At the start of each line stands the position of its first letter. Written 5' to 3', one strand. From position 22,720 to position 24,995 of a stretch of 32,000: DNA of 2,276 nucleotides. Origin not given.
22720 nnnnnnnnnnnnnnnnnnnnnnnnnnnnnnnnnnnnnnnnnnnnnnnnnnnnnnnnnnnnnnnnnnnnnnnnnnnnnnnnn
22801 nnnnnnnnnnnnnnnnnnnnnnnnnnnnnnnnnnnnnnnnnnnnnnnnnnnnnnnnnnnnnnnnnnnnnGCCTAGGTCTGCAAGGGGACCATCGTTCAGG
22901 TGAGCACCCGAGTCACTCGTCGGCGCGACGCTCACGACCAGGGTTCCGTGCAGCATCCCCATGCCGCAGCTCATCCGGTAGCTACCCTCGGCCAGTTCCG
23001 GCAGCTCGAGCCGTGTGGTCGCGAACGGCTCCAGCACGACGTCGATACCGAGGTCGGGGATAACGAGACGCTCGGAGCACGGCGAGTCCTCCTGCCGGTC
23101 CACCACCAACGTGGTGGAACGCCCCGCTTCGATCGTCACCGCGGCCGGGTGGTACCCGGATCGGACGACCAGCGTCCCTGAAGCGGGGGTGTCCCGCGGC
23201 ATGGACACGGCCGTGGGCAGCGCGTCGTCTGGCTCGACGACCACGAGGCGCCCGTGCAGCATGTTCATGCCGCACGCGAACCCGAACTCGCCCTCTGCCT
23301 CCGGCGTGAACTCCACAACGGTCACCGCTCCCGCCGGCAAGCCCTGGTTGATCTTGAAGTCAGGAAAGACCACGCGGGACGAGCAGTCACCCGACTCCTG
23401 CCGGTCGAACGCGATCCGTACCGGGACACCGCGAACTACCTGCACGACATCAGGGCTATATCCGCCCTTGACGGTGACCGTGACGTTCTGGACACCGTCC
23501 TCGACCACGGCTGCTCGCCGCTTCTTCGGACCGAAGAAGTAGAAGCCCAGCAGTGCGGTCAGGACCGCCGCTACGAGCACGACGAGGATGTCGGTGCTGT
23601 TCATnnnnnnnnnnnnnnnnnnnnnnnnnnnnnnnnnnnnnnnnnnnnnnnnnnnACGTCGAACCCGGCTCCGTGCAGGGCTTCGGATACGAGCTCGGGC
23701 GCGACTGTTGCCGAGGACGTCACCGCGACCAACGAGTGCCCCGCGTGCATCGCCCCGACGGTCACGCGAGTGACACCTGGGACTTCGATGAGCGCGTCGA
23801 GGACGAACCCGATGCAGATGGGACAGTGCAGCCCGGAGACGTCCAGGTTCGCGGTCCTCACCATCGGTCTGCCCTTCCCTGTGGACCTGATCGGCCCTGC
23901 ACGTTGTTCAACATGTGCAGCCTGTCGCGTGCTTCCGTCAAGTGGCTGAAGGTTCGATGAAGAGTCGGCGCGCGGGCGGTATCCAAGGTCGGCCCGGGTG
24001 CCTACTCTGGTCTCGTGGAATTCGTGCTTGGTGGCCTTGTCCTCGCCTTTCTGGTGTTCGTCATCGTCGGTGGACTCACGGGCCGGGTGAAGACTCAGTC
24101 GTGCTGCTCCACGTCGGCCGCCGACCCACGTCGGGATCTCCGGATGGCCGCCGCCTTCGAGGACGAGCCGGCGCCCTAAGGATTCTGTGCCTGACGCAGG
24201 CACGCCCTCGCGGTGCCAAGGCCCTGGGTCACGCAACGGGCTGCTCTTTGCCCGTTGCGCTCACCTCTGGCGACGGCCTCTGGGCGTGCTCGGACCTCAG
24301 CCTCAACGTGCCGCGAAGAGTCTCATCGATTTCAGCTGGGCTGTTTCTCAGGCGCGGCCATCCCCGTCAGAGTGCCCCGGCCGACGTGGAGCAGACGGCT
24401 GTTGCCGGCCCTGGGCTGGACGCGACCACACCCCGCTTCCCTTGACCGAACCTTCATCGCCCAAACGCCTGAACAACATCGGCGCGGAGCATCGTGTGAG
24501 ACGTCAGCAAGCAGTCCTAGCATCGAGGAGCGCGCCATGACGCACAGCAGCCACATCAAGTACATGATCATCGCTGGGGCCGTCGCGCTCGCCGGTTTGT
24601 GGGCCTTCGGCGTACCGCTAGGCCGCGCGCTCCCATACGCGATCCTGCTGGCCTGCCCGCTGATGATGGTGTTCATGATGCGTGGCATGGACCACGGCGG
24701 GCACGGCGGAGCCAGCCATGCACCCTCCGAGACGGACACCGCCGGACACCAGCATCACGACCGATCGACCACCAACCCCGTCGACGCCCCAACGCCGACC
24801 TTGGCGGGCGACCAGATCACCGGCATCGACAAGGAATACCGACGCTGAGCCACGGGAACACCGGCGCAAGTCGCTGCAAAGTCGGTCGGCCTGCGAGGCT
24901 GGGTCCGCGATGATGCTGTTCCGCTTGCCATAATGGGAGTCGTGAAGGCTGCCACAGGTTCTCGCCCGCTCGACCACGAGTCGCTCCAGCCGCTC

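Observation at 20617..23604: P1B copper ATPase with non-canonical metal-binding domains: two N-terminal cupredoxin-like repeats and a C-terminal TRASH/YHS domain, no MxCxxC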

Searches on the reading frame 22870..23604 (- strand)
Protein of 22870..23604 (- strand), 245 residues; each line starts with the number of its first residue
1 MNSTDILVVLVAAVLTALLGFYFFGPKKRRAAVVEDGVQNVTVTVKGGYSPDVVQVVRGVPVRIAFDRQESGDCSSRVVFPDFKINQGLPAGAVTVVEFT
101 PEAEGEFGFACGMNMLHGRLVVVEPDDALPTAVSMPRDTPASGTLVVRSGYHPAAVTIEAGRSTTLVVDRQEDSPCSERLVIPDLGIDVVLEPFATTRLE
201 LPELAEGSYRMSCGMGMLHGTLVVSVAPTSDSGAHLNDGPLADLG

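Call 5: search_solved_structures(query=window:22870-23604:-, max_evalue=1, show_alignments=3)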
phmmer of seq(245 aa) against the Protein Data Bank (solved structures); distinct sequences matched with E-value up to 1: 3.
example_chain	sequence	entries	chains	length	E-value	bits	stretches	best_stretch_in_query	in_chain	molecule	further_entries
2mry_A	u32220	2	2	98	3.3e-27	98.7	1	32-122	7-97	Uncharacterized protein | CupA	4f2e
4f2f_A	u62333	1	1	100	4.5e-13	52.4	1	32-124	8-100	Cation-transporting ATPase, E1-E2 family protein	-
4hcf_A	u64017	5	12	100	0.0034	20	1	151-220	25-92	Cupredoxin 1 | Cytochrome B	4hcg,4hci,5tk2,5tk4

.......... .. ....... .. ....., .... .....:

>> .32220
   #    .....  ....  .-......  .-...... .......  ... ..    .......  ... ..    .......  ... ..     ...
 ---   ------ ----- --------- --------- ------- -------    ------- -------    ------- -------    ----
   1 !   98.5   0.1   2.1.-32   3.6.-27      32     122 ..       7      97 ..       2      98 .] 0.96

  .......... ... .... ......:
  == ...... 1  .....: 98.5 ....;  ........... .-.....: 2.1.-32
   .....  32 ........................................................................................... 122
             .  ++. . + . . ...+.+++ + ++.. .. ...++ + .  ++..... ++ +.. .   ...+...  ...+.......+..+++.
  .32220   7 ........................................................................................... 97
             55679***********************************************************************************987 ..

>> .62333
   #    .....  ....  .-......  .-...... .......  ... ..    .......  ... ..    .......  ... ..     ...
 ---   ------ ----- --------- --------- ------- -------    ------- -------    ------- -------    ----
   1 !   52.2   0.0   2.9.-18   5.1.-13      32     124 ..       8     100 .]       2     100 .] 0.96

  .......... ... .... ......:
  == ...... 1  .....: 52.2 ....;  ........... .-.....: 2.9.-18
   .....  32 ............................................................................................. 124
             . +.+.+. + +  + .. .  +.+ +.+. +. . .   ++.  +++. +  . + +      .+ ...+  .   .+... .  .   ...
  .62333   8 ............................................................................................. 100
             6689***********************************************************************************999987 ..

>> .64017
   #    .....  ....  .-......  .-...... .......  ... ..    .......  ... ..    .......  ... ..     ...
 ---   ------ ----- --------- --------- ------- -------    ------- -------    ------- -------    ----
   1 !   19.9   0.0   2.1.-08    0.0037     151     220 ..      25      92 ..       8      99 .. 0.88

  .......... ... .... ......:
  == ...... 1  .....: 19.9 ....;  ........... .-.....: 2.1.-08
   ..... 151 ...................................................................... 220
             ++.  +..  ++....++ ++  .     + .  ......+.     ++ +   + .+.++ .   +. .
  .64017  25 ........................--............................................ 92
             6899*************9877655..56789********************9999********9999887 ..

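Call 69: predict_structure(alignment_id=A2)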
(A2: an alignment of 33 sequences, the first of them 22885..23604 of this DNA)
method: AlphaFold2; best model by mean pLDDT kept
length: 240 residues; sequences in the alignment: 33
mean_pLDDT: 83.8   pTM: 0.50
mean pLDDT of the five models: 83.8, 83.6, 82.9, 82.7, 79.5
residues with pLDDT >= 90: 127; 70-90: 75; 50-70: 21; < 50: 17
segments of 3 or more residues with pLDDT < 50: 130-139, 231-233, 235-237
pLDDT, mean of each block of 10 residues (from residue 1): 93 96 80 84 82 88 94 89 95 96 95 86 78 41 74 76 90 88 94 92 93 82 79 48
secondary structure, 60 per line:
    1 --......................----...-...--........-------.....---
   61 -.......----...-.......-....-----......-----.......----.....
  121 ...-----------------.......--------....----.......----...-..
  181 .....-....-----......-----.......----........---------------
elements in order: H3-24 E29-31 E33-35 E38-45 E53-57 E62-68 E77-80 E85-88 E94-99 E105-111 E116-123 E141-147 E156-159 E164-170 E179-182 E187-190 E196-201 E207-213 E218-225

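Call 71: fold_search(model_id=the predicted structure, library=pdb)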
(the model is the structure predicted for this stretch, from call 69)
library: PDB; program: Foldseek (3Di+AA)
matches with E <= 10: 1125; with E <= 0.001: 553
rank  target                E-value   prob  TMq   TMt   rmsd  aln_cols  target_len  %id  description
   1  4f2e                  1.4e-10  1.00  0.39  0.92   2.4        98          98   45  Crystal structure of the Streptococcus pneumoniae D39 copper chaperone CupA with Cu(I) (released 2013-01-30)
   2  4f2f                  3.9e-10  1.00  0.40  0.93   1.5       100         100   31  Crystal structure of the metal binding domain (MBD) of the Streptococcus pneumoniae D39 Cu(I) exporting P-type ATPase Co (released 2013-01-30)
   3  3gdc_B                1.2e-08  1.00  0.32  0.27  13.7       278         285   12  Crystal structure of multicopper oxidase (released 2010-03-09)
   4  4wtq_B                1.4e-08  1.00  0.28  0.25  12.9       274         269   10  Structure of the Ssl1 laccase mutant M295L (released 2015-12-23)
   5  9cck_A                2.3e-08  1.00  0.29  0.19  13.8       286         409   12  Multi-copper oxidase with a C-terminal cupredoxin domain from Nitrosopumilus maritimus (released 2025-02-05)
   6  9cpm                  2.4e-08  1.00  0.30  0.18  14.6       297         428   13  Thermus thermophilus HB27 laccase (Tth-Lac) mutant with partial deletion of beta-hairpin sequence (released 2025-02-05)
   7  4zk8                  3.3e-08  1.00  0.32  0.27  14.0       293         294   12  Copper-containing nitrite reductase from thermophilic bacterium Geobacillus thermodenitrificans (Re-refined) (released 2015-05-20)
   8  3gdc_A                3.7e-08  1.00  0.33  0.28  13.4       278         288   13  Crystal structure of multicopper oxidase (released 2010-03-09)
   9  6wcn                  3.9e-08  1.00  0.32  0.19  14.4       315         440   13  Crystal structure of Laccase from Thermus thermophilus HB27 with an open conformation of beta-hairpin (Average deposited (released 2021-03-31)
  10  3cg8_A                4.1e-08  1.00  0.29  0.26  13.5       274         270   12  Laccase from Streptomyces coelicolor (released 2009-01-06)
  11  3cg8_B                4.6e-08  1.00  0.28  0.25  13.3       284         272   11  Laccase from Streptomyces coelicolor (released 2009-01-06)
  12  3tbb_B                4.9e-08  1.00  0.31  0.27  14.5       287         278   13  Small laccase from Streptomyces viridosporus T7A; alternate crystal form. (released 2012-08-29)
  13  7ptm_C                4.9e-08  1.00  0.29  0.26  13.6       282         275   12  Crystal Structure of Two-Domain Laccase mutant M199G/R240H from Streptomyces griseoflavus (released 2022-01-19)
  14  8p9u_C                4.9e-08  1.00  0.29  0.25  14.9       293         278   12  Crystal Structure of Two-Domain Laccase mutant M199A/D268N from Streptomyces griseoflavus (released 2024-04-10)
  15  5ue6_D                5.1e-08  1.00  0.30  0.24  17.0       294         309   13  Structure of nitrite reductase AniA from Neisseria gonorrhoeae, space group I4122 (released 2017-02-01)
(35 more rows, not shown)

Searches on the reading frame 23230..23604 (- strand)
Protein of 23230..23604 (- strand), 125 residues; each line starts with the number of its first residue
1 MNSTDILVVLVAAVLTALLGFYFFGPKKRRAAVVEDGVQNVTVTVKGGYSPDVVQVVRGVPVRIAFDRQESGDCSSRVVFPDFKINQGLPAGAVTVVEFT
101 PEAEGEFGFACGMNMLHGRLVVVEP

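Call 32: search_protein_representatives(protein=window:23230-23604:-)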
Query: 125 residues. Proteins with E-value up to 0.001 (for the whole library): 3919; up to 1e-10: 1090; up to 1e-30: 65. The best 150 are listed.
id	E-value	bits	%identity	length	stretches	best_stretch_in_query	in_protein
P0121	7.1e-60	216.6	51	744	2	1-122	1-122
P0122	1.3e-58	212.5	63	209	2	1-123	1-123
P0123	1.7e-53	196.0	47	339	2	1-122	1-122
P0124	2.0e-49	182.9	70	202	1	3-124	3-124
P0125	1.8e-48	179.8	43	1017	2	6-122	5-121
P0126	5.6e-44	165.3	67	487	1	4-123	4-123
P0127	7.1e-44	165.0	47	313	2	19-120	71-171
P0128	2.6e-43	163.1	62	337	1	5-124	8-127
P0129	3.8e-43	162.6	66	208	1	5-123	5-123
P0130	4.2e-43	162.5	64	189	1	6-123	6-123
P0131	2.8e-42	159.8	64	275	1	1-122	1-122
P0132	5.2e-42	159.0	63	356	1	1-115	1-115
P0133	4.9e-40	152.6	59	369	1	5-125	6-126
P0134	1.6e-39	150.9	58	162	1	7-124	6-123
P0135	2.2e-39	150.5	42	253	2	21-121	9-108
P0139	7.2e-39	148.8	46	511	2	41-124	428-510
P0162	4.0e-34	133.5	60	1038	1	7-123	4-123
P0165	1.3e-33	131.9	42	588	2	14-120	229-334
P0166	2.3e-33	131.1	55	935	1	5-123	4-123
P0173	3.2e-32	127.4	52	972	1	9-122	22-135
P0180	2.3e-31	124.6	55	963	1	6-123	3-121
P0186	1.3e-30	122.2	48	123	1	1-122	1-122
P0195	1.6e-29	118.6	47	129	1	1-123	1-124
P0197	7.5e-29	116.5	37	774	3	32-123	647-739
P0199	2.2e-28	114.9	36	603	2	14-122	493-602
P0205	1.2e-27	112.6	47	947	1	9-121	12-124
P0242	2.0e-24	102.2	41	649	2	30-124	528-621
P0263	1.4e-23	99.5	48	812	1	9-121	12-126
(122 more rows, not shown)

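Call 58: search_protein_families(library=pfam, proteins=[P0121, P0125, P0173, P0197, P0199, P0242, P0263, P0205, P0165, P0139], max_evalue=0.00001)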
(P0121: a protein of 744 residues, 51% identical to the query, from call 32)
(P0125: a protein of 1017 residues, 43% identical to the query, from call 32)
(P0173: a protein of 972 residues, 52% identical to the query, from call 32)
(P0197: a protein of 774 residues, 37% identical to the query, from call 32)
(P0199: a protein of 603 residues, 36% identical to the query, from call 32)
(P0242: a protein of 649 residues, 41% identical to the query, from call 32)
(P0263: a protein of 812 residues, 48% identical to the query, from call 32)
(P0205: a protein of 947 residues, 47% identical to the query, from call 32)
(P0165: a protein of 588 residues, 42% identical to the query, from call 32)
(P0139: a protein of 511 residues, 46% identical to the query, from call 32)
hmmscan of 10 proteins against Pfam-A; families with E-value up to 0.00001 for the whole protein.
P0121 (744 aa): 3 families
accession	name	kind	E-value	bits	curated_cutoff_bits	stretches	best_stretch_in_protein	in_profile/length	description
PF00122.25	E1-E2_ATPase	-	9.3e-60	201.7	28.1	1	435-615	2-180/181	E1-E2 ATPase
PF13473.12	Cupredoxin_1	-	6.7e-28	97.2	27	2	19-122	5-104/104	Cupredoxin-like domain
PF00702.32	Hydrolase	-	4e-09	37.6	26.4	1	633-726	2-63/191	haloacid dehalogenase-like hydrolase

P0125 (1017 aa): 4 families
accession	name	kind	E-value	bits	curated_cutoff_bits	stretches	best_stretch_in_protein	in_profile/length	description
PF00122.25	E1-E2_ATPase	-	4.2e-56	189.8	28.1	1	503-682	2-181/181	E1-E2 ATPase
PF13473.12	Cupredoxin_1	-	7.6e-38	129.2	27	2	15-121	3-104/104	Cupredoxin-like domain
PF00702.32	Hydrolase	-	8.1e-34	118.1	26.4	1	699-916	2-191/191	haloacid dehalogenase-like hydrolase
PF00403.32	HMA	-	1.2e-11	45.2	24.8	1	274-333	2-61/62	Heavy-metal-associated domain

P0173 (972 aa): 4 families
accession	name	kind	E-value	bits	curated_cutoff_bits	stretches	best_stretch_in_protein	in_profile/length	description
PF00122.25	E1-E2_ATPase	-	7.5e-59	198.7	28.1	1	329-508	2-179/181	E1-E2 ATPase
PF00702.32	Hydrolase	-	3e-31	109.7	26.4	1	526-772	1-190/191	haloacid dehalogenase-like hydrolase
PF13473.12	Cupredoxin_1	-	2e-18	66.7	27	1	30-133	4-102/104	Cupredoxin-like domain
PF04945.19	YHS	-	9.4e-14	51.6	30.3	1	928-971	2-44/47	YHS domain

P0197 (774 aa): 4 families
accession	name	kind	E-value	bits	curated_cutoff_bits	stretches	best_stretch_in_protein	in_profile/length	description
PF13386.12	DsbD_2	-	8.2e-48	163.4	24.9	1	149-347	2-198/199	Cytochrome C biogenesis protein transmembrane region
PF00403.32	HMA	-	2.7e-12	47.3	24.8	1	41-100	2-61/62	Heavy-metal-associated domain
PF13473.12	Cupredoxin_1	-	1.1e-11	45.1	27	0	377-456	19-97/104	Cupredoxin-like domain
PF02683.22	DsbD_TM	-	7.3e-06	25.9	27.1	1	186-327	45-190/219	Cytochrome C biogenesis protein transmembrane domain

P0199 (603 aa): 3 families
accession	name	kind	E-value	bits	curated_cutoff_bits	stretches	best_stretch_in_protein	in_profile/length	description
PF13386.12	DsbD_2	-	6.2e-44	150.7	24.9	1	6-215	2-198/199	Cytochrome C biogenesis protein transmembrane region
PF13473.12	Cupredoxin_1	-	1.1e-28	99.7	27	2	251-344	12-104/104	Cupredoxin-like domain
PF02683.22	DsbD_TM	-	3.4e-10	40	27.1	1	3-220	5-217/219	Cytochrome C biogenesis protein transmembrane domain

P0242 (649 aa): 4 families
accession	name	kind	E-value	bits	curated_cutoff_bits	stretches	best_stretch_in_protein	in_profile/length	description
PF13386.12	DsbD_2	-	3.2e-48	164.7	24.9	1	149-346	2-199/199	Cytochrome C biogenesis protein transmembrane region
PF00403.32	HMA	-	2.1e-10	41.2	24.8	1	8-67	2-61/62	Heavy-metal-associated domain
PF13473.12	Cupredoxin_1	-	9.1e-10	38.9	27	0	533-616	17-101/104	Cupredoxin-like domain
PF02683.22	DsbD_TM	-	4.2e-08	33.2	27.1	1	148-350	7-217/219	Cytochrome C biogenesis protein transmembrane domain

P0263 (812 aa): 3 families
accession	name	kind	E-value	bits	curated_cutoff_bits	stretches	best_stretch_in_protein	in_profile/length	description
PF00122.25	E1-E2_ATPase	-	1e-51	175.5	28.1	1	336-501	16-179/181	E1-E2 ATPase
PF13473.12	Cupredoxin_1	-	4.2e-17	62.5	27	1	26-125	8-102/104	Cupredoxin-like domain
PF00702.32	Hydrolase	-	1.2e-13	52.4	26.4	1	540-615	88-174/191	haloacid dehalogenase-like hydrolase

P0205 (947 aa): 6 families
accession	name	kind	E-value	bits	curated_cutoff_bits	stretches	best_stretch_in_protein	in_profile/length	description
PF00122.25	E1-E2_ATPase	-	1.2e-48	165.5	28.1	1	357-522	16-179/181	E1-E2 ATPase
PF13473.12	Cupredoxin_1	-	1.1e-16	61.2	27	1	31-123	16-102/104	Cupredoxin-like domain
PF00702.32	Hydrolase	-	2.9e-16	60.9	26.4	1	569-633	94-171/191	haloacid dehalogenase-like hydrolase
PF04945.19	YHS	-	2.2e-09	37.6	30.3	1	902-944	2-43/47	YHS domain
PF08282.18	Hydrolase_3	-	9.4e-07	29.2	20.9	0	707-760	201-254/255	haloacid dehalogenase-like hydrolase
PF12710.13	HAD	-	5e-06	27.5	27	0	566-634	80-148/189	haloacid dehalogenase-like hydrolase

P0165 (588 aa): 2 families
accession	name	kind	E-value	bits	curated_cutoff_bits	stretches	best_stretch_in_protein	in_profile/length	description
PF13386.12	DsbD_2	-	5.9e-42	144.3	24.9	1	6-207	2-198/199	Cytochrome C biogenesis protein transmembrane region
PF13473.12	Cupredoxin_1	-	5.9e-30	103.8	27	2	502-587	19-104/104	Cupredoxin-like domain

P0139 (511 aa): 1 family
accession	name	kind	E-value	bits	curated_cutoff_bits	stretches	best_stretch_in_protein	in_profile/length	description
PF13473.12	Cupredoxin_1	-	9.2e-32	109.6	27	2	285-374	16-104/104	Cupredoxin-like domain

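Call 78: list_cluster_members(proteins=[P0125, P0173, P0205, P0263, P0162, P0166, P0180, P0186, P0195, P0199])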
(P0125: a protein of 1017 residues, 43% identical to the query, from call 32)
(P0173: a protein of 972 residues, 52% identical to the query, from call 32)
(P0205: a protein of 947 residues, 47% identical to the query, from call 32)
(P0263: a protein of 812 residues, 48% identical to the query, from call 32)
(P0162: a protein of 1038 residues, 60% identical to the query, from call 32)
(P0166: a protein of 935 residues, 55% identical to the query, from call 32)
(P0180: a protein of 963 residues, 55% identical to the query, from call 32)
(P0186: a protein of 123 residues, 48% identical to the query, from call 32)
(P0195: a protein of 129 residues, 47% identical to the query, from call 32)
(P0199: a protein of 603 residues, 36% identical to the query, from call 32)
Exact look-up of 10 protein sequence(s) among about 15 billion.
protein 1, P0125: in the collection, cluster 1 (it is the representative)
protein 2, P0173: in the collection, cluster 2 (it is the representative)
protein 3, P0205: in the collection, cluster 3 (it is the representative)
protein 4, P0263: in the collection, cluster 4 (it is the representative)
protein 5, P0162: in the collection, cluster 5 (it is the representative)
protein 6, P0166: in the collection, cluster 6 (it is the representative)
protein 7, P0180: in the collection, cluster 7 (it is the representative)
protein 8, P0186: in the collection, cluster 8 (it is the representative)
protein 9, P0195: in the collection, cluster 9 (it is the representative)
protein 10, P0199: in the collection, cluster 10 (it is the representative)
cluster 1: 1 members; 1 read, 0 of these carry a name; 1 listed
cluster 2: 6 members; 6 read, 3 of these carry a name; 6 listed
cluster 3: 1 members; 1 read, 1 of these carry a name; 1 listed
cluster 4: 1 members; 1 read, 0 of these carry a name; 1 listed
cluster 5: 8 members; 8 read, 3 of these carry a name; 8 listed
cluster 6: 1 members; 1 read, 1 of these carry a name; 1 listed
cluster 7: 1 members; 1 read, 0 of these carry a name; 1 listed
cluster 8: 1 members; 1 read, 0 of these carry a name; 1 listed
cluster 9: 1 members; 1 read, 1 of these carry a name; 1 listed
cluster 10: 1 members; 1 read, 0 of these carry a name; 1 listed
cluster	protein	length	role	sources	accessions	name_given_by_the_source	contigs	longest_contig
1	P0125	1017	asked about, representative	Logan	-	-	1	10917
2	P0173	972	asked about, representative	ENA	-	-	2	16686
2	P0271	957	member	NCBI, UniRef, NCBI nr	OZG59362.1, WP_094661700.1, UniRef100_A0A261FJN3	copper-exporting ATPase [Bifidobacterium tissieri] | P-type Cu(+) transporter n=1 Tax=Bifidobacterium tissieri TaxID=1630162 ... | heavy metal translocating P-type ATPase [Bifidobacterium tissieri]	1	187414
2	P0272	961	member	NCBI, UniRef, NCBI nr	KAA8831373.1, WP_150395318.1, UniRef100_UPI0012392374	heavy metal translocating P-type ATPase [Bifidobacterium tissieri] | heavy metal translocating P-type ATPase n=1 Tax=Bifidobacterium tissieri TaxID=1630162 ...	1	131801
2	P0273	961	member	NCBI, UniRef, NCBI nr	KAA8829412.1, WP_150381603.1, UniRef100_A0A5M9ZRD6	heavy metal translocating P-type ATPase [Bifidobacterium tissieri] | P-type Cu(+) transporter n=1 Tax=Bifidobacterium tissieri TaxID=1630162 ...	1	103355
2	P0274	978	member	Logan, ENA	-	-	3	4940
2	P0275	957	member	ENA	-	-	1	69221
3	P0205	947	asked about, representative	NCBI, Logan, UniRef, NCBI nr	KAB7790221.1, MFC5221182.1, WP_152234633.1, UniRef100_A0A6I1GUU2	HAD-IC family P-type ATPase [Bifidobacterium leontopitheci] | ATPase n=1 Tax=Bifidobacterium leontopitheci TaxID=2650774 RepID=A0A6I1GUU2_9BIFI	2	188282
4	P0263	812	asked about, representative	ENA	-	-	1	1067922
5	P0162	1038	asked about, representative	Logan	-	-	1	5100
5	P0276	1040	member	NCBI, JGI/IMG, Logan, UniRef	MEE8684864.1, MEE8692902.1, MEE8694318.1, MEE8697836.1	MAG: heavy metal translocating P-type ATPase [Bifidobacterium mongoliense] | Cu+-exporting ATPase | heavy metal translocating P-type ATPase n=1 Tax=Bifidobacterium mongoliense TaxID=518643 ...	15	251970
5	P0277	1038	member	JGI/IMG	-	Cu+-exporting ATPase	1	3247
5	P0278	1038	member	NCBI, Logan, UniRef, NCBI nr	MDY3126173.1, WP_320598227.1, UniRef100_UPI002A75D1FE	heavy metal translocating P-type ATPase [Bifidobacterium mongoliense] | heavy metal translocating P-type ATPase n=1 Tax=Bifidobacterium mongoliense TaxID=518643 ...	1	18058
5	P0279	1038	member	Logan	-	-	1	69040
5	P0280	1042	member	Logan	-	-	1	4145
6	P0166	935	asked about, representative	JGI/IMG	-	P-type Cu+ transporter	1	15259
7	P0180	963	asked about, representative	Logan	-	-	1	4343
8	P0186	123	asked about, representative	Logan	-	-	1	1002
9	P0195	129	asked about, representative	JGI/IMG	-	plastocyanin domain-containing protein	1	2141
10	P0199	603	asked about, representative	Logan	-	-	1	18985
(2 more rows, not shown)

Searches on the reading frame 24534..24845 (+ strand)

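Call 10: search_protein_families(library=pfam, proteins=[window:24534-24845:+], max_evalue=0.01)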
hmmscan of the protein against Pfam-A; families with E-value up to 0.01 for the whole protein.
window:24534-24845:+ (104 aa): 1 family
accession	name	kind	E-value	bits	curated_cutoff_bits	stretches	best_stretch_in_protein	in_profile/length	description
PF11666.13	DUF2933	-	1.8e-11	44.4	21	1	30-59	20-47/52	Protein of unknown function (DUF2933)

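Call 52: search_protein_families(library=ncbifam, proteins=[window:24534-24845:+], max_evalue=0.001)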
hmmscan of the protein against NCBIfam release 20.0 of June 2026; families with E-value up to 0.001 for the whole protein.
window:24534-24845:+ (104 aa): 0 families
